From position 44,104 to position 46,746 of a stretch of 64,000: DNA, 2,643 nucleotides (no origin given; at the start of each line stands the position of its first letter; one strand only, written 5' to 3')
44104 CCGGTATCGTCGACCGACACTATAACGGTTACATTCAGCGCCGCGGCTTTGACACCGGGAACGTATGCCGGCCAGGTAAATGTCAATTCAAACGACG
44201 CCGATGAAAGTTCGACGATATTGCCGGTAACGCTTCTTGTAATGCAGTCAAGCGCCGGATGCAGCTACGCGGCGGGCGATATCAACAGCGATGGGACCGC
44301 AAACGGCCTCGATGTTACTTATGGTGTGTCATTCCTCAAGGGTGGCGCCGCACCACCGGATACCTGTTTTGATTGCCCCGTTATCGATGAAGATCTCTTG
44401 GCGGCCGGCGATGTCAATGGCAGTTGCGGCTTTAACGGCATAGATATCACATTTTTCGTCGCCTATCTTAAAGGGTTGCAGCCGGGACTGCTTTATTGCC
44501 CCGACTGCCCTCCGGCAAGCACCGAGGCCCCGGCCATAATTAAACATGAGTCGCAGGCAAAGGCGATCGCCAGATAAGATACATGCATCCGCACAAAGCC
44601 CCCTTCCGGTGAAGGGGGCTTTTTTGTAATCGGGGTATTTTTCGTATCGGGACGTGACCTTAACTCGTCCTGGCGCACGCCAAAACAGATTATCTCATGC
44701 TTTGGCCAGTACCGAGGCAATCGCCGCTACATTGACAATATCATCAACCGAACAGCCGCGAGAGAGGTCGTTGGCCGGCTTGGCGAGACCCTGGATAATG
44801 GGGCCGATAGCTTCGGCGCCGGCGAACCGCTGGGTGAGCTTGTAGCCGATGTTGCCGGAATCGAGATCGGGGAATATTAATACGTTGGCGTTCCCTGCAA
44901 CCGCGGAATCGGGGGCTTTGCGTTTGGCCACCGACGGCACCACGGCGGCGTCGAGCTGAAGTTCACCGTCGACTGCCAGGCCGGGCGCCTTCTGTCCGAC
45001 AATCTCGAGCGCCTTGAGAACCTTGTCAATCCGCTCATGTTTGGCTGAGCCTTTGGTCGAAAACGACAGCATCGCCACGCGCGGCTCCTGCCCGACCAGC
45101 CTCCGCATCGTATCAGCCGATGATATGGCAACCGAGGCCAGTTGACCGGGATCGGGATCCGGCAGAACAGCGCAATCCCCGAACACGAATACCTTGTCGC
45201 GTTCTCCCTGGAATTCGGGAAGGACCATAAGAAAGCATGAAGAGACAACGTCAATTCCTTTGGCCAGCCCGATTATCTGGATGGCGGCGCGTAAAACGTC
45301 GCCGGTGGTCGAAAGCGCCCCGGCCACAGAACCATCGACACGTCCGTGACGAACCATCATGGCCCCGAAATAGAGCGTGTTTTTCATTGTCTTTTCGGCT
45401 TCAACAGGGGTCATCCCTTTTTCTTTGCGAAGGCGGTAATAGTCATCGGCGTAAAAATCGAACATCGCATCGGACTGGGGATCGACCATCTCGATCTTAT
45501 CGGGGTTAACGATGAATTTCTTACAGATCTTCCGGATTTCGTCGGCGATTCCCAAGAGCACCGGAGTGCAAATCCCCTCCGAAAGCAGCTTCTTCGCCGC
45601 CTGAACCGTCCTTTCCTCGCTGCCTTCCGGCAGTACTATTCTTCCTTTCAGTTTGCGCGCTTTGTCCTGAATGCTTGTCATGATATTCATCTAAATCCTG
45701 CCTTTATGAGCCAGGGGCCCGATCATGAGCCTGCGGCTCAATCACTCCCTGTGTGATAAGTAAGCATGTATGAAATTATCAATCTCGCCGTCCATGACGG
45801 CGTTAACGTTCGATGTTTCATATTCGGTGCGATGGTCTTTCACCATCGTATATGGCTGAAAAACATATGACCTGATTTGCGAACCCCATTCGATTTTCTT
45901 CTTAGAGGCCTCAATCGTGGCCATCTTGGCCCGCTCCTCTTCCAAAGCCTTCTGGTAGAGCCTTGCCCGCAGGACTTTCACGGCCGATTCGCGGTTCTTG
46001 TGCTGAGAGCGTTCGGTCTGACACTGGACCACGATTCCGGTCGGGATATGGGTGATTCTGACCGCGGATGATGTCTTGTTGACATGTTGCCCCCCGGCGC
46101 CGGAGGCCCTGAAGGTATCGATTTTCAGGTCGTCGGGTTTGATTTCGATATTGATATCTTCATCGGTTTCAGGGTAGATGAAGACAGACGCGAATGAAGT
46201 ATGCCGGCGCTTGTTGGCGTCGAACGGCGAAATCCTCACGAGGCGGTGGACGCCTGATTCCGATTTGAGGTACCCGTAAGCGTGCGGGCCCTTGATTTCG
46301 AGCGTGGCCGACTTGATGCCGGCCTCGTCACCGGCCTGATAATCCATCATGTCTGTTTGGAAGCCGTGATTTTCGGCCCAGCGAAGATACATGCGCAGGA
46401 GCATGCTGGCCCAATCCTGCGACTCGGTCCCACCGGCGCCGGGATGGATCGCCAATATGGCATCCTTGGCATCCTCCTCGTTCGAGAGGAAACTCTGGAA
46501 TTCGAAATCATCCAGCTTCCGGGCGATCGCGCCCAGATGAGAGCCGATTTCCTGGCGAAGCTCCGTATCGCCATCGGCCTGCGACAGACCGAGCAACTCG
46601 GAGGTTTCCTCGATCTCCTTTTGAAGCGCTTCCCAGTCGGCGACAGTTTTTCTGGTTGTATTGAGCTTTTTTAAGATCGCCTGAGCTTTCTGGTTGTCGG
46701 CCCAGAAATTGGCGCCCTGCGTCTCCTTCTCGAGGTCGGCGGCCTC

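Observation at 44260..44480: Dockerin-like twin Ca-binding repeats at the C-terminus of a 1484-aa S8 subtilase in a T9SS-bearing organism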

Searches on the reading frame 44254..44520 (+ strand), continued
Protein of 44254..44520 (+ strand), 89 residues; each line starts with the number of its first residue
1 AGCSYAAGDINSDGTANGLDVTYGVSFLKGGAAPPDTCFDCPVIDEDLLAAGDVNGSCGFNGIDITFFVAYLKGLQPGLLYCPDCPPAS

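Call 48: search_protein_families(library=pfam, alignment_id=A4, max_evalue=0.00001)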
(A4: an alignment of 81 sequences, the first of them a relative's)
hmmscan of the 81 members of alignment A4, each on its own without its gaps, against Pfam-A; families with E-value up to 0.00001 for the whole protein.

A. member 1, P0163 (800 aa): 1 family
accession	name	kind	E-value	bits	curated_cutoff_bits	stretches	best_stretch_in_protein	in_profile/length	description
PF00404.24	Dockerin_1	-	5.3e-10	39.8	22.9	0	446-496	1-52/57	Dockerin type I domain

B. families by the number of members that match (of 81 scanned): 42 families (the first 25 are shown)
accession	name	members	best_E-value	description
PF13620.12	CarboxypepD_reg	13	2.6e-64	Carboxypeptidase regulatory-like domain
PF00404.24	Dockerin_1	11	1e-104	Dockerin type I domain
PF13229.12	Beta_helix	8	8.1e-25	Right handed beta helix region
PF19190.6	BACON_2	8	1.1e-19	Viral BACON domain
PF13715.12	CarbopepD_reg_2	6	1.5e-38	CarboxypepD_reg-like domain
PF22544.2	HYDIN_VesB_CFA65-like_Ig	6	1.6e-20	HYDIN/CFA65/VesB-like, Ig-like domain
PF08309.17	LVIVD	5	6.6e-70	LVIVD repeat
PF05048.19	NosD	5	2.3e-11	Periplasmic copper-binding protein (NosD)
PF13517.12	FG-GAP_3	4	1.3e-73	FG-GAP-like repeat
PF20773.4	InhA-like_MAM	4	6.7e-11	Immune inhibitor A-like, MAM domain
PF01839.29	FG-GAP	3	1.3e-16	FG-GAP repeat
PF09826.15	Beta_propel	3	1.1e-07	Beta propeller domain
PF24595.1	DUF7619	2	1.4e-43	Domain of unknown function (DUF7619)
PF06739.17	SBBP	2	2.3e-33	Beta-propeller repeat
PF17210.9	SdrD_B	2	2.3e-18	SdrD B-like domain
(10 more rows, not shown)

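Call 49: list_cluster_members(proteins=[P0162, P0164, P0167, P0171, P0184, P0189, P0201, P0232, P0274, P0296])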
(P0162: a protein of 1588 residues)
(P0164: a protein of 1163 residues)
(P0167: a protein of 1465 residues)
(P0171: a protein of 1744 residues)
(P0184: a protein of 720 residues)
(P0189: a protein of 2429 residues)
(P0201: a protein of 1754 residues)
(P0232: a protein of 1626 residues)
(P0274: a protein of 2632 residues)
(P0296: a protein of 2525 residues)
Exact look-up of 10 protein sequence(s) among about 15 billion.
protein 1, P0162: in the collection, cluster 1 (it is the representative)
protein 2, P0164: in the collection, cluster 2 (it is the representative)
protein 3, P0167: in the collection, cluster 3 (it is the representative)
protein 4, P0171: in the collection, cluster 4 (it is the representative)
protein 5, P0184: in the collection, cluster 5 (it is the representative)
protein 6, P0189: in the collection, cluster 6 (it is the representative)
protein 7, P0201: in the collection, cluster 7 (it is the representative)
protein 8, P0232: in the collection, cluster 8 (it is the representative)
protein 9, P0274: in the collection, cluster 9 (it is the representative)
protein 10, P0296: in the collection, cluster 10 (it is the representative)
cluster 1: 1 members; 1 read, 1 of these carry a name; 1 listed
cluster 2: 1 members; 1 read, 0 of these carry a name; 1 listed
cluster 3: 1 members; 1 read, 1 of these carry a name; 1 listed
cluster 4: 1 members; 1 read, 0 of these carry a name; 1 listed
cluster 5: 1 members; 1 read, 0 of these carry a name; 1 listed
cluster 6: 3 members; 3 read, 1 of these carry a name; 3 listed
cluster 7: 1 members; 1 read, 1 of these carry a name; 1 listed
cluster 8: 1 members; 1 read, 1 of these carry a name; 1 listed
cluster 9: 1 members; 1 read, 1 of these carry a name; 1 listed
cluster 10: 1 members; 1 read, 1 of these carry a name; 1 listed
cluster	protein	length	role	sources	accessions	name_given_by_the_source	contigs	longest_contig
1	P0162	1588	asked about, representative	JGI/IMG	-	parallel beta-helix repeat protein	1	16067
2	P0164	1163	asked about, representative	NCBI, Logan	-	-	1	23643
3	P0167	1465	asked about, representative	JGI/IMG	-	hypothetical protein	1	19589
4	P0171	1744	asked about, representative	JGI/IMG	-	-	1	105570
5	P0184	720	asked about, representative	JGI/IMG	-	-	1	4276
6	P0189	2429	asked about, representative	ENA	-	-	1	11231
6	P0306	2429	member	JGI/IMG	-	hypothetical protein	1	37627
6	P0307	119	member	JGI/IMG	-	-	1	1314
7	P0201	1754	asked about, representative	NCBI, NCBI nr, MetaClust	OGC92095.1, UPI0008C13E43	MAG: hypothetical protein A2W25_17170 [candidate division Zixibacteria bacterium ... | status=active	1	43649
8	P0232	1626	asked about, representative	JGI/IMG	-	predicted extracellular nuclease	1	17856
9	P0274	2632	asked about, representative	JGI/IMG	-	hypothetical protein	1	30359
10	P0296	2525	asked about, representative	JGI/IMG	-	hypothetical protein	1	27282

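Call 57: search_protein_families(library=pfam, proteins=[P0171, P0201, P0274, P0296], max_evalue=0.0001)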
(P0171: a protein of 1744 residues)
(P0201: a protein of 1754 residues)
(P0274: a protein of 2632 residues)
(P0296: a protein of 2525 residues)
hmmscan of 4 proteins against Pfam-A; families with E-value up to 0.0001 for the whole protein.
P0171 (1744 aa): 3 families
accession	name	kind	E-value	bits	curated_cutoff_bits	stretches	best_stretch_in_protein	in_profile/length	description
PF13620.12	CarboxypepD_reg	-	1.6e-11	44.9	32.3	1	778-856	1-82/82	Carboxypeptidase regulatory-like domain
PF00404.24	Dockerin_1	-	1.7e-09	38.1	22.9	0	1088-1141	1-56/57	Dockerin type I domain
PF13715.12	CarbopepD_reg_2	-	1e-05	25.9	32.2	0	779-857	1-78/88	CarboxypepD_reg-like domain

P0201 (1754 aa): 3 families
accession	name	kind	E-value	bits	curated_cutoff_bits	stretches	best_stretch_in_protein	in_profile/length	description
PF01364.23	Peptidase_C25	-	7.5e-41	141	23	1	247-592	1-373/374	Peptidase family C25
PF08126.16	Propeptide_C25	-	8.2e-26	90.8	22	1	44-204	19-174/205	Propeptide_C25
PF06119.19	NIDO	-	5.4e-06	27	25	0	1319-1375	2-55/186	Nidogen-like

P0274 (2632 aa): 5 families
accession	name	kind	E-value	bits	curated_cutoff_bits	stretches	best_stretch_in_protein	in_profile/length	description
PF13385.13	Laminin_G_3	-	1e-32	113.8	27.6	1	689-852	1-151/151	Concanavalin A-like lectin/glucanases superfamily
PF01551.29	Peptidase_M23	-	2.4e-20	73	28.7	1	85-178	10-95/96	Peptidase family M23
PF13620.12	CarboxypepD_reg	-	1.7e-10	41.5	32.3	1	1117-1197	2-82/82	Carboxypeptidase regulatory-like domain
PF06439.18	3keto-disac_hyd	-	5.2e-07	30.3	26.8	1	1234-1382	29-186/187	3-keto-disaccharide hydrolase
PF18884.5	TSP3_bac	-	5.6e-07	29.7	25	0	2116-2136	1-21/22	Bacterial TSP3 repeat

P0296 (2525 aa): 6 families
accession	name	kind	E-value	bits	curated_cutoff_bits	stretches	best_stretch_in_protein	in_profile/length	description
PF25778.1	DUF7948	-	3.7e-61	207.3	27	1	45-270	1-214/214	Domain of unknown function (DUF7948)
PF06739.17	SBBP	-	2e-38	130.5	20.5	4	469-505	1-38/38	Beta-propeller repeat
PF18998.6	Flg_new_2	-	6.7e-18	64.9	23.6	0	2293-2365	1-72/73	Divergent InlB B-repeat domain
PF13229.12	Beta_helix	-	1.1e-15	58.1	25.9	2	1310-1428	2-118/158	Right handed beta helix region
PF07602.17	DUF1565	-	1.6e-08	34.6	20.3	1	1197-1344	2-160/257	Protein of unknown function (DUF1565)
PF17161.10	DUF5123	-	6.3e-08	34.2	35.1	0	1591-1667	26-103/113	Domain of unknown function (DUF5123)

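Call 61: find_encoding_contigs(protein=P0201, flank=10000, max_places=2)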
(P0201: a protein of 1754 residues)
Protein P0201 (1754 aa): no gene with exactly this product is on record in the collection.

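Call 65: find_related_loci(query=A5, collection=metagenome_contigs, flank=10000)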
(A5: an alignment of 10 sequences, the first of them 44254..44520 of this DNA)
Query A5 (89 aa) in metagenome_contigs; peptide patterns used: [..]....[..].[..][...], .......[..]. (x = any residue, [..] = any of these).
118 stretches matched a pattern; 83 encode a relative of the query (tblastn E <= 1e-3); the best 80 are kept; 80 distinct loci.
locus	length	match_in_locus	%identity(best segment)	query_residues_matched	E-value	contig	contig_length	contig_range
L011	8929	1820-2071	69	3-87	1e-35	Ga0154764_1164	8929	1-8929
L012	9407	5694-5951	64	3-89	3e-33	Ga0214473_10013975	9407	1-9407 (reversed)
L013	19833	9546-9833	65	3-88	2e-32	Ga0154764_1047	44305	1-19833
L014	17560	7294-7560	59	1-87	6e-31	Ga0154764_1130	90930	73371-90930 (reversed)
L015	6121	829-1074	62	2-87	1e-27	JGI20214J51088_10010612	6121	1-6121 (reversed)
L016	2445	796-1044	58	5-89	5e-27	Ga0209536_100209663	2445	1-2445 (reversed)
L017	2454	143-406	56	3-89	5e-27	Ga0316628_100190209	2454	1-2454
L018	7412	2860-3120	60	3-89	7e-26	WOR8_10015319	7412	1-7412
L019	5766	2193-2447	56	2-89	9e-26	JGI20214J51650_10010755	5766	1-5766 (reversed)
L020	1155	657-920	55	2-88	5e-26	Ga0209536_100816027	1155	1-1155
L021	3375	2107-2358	56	2-87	8e-25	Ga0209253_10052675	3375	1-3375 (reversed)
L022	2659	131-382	55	1-87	8e-25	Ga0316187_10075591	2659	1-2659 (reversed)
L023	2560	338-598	56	1-89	6e-24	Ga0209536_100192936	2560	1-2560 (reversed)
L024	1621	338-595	54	1-89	1e-23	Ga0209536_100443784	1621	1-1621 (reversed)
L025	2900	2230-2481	53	2-88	2e-23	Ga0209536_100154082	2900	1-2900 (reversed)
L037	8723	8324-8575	55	1-87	8e-22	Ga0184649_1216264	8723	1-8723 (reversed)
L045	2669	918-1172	47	2-88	5e-21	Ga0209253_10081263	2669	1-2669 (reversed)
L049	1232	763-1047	51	1-89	9e-21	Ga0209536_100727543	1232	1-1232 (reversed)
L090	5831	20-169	45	5-88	1e-7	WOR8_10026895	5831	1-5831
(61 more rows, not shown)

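Call 67: search_protein_families(library=pfam, proteins=[L049:355-1047:+, L037:137-8665:+, L090:2170-5385:+, L045:1283-1744:+], max_evalue=0.01)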
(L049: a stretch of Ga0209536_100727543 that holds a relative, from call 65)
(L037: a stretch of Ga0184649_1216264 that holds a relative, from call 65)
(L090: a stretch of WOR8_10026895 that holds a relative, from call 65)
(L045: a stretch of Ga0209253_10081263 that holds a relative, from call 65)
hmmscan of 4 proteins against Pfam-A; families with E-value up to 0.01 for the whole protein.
L049:355-1047:+ (231 aa): 0 families

L037:137-8665:+ (2843 aa): 2 families
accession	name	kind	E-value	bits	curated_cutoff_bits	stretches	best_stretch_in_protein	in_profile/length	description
PF00082.27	Peptidase_S8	-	3.4e-45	155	21.8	1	196-490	1-288/288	Subtilase family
PF06119.19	NIDO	-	1.9e-11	44.7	25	1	2179-2237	2-58/186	Nidogen-like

L090:2170-5385:+ (1072 aa): 3 families
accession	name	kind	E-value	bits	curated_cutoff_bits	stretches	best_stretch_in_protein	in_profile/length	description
PF13517.12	FG-GAP_3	-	2.4e-66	220.7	26.9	10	261-320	1-60/61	FG-GAP-like repeat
PF13205.12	Big_5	-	2.8e-43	147.4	23.6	3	489-592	3-105/105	Bacterial Ig-like domain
PF01839.29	FG-GAP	-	4.7e-27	93.8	22.1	1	254-289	2-32/37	FG-GAP repeat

L045:1283-1744:+ (154 aa): 0 families

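Call 73: search_protein_families(library=pfam, proteins=[P0165, P0168, P0177, P0179, P0176, P0180, P0181], max_evalue=1)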
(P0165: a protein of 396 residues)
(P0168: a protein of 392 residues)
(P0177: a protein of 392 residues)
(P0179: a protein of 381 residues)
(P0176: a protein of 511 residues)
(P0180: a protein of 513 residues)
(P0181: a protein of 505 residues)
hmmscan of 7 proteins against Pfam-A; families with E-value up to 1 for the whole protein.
P0165 (396 aa): 1 family
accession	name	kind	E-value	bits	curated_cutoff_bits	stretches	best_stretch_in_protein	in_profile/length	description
PF00404.24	Dockerin_1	-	1.8e-11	44.5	22.9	3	49-111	1-56/57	Dockerin type I domain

P0168 (392 aa): 2 families
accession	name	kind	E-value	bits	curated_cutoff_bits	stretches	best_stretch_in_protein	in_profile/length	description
PF00404.24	Dockerin_1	-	3.8e-10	40.2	22.9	2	28-49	2-23/57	Dockerin type I domain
PF22648.2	SET7_N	-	0.054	13.8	27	1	23-45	17-39/74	Histone H3 K4-specific methyltransferase SET7 N-terminal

P0177 (392 aa): 1 family
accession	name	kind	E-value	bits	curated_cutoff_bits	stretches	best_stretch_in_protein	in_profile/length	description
PF00404.24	Dockerin_1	-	0.00011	22.7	22.9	0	45-99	2-53/57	Dockerin type I domain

P0179 (381 aa): 0 families

P0176 (511 aa): 4 families
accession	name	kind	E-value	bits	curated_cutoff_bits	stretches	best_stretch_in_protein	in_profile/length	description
PF13620.12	CarboxypepD_reg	-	8.1e-07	29.8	32.3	1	67-142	2-80/82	Carboxypeptidase regulatory-like domain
PF00404.24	Dockerin_1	-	3.7e-06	27.5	22.9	1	153-205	2-52/57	Dockerin type I domain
PF13715.12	CarbopepD_reg_2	-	0.036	14.5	32.2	1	67-124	1-58/88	CarboxypepD_reg-like domain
PF17210.9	SdrD_B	-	0.14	12.8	29.7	1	93-123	41-71/112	SdrD B-like domain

P0180 (513 aa): 3 families
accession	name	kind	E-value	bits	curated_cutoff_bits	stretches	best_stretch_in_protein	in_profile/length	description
PF00404.24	Dockerin_1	-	1.5e-07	31.9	22.9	2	192-216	2-26/57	Dockerin type I domain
PF13620.12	CarboxypepD_reg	-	0.0019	18.9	32.3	1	68-145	2-80/82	Carboxypeptidase regulatory-like domain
PF00963.24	Cohesin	-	0.016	15.8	24.1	1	254-290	6-44/139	Cohesin domain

P0181 (505 aa): 4 families
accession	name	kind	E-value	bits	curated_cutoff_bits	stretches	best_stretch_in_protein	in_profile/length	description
PF22544.2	HYDIN_VesB_CFA65-like_Ig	-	1.1e-05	26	25.5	1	326-403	19-95/100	HYDIN/CFA65/VesB-like, Ig-like domain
PF24507.1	Ig_CFAP65_4th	-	9.3e-05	23.2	27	1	332-403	2-70/76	CFAP65, fourth Ig-like domain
PF00404.24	Dockerin_1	-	0.0067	17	22.9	1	418-486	1-56/57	Dockerin type I domain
PF19190.6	BACON_2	-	0.03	14.7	25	1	325-388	16-78/94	Viral BACON domain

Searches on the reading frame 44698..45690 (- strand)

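Call 69: search_protein_families(library=pfam, proteins=[window:44698-45690:-], max_evalue=0.0001)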
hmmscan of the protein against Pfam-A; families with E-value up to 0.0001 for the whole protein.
window:44698-45690:- (331 aa): 1 family
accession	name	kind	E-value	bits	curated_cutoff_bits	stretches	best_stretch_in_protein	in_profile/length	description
PF01515.24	PTA_PTB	-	1.8e-125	419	24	1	3-325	2-318/319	Phosphate acetyl/butaryl transferase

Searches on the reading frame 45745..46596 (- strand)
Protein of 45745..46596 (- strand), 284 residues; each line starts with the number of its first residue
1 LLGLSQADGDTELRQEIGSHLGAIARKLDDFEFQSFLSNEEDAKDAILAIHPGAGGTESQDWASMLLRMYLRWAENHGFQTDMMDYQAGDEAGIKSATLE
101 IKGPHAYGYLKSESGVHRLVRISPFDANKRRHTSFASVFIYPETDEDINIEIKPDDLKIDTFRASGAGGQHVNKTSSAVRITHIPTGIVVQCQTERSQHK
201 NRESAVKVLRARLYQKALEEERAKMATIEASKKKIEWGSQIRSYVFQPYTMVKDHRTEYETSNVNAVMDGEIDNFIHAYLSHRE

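Call 69: search_protein_families(library=pfam, proteins=[window:45745-46596:-], max_evalue=0.0001)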
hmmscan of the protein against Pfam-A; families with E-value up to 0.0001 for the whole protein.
window:45745-46596:- (284 aa): 2 families
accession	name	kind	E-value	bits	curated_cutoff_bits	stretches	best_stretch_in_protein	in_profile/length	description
PF03462.23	PCRF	-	2.1e-49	168.4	24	1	8-138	60-194/194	PCRF domain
PF00472.26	RF-1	-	3e-47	159.8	35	1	146-256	1-116/116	RF-1 domain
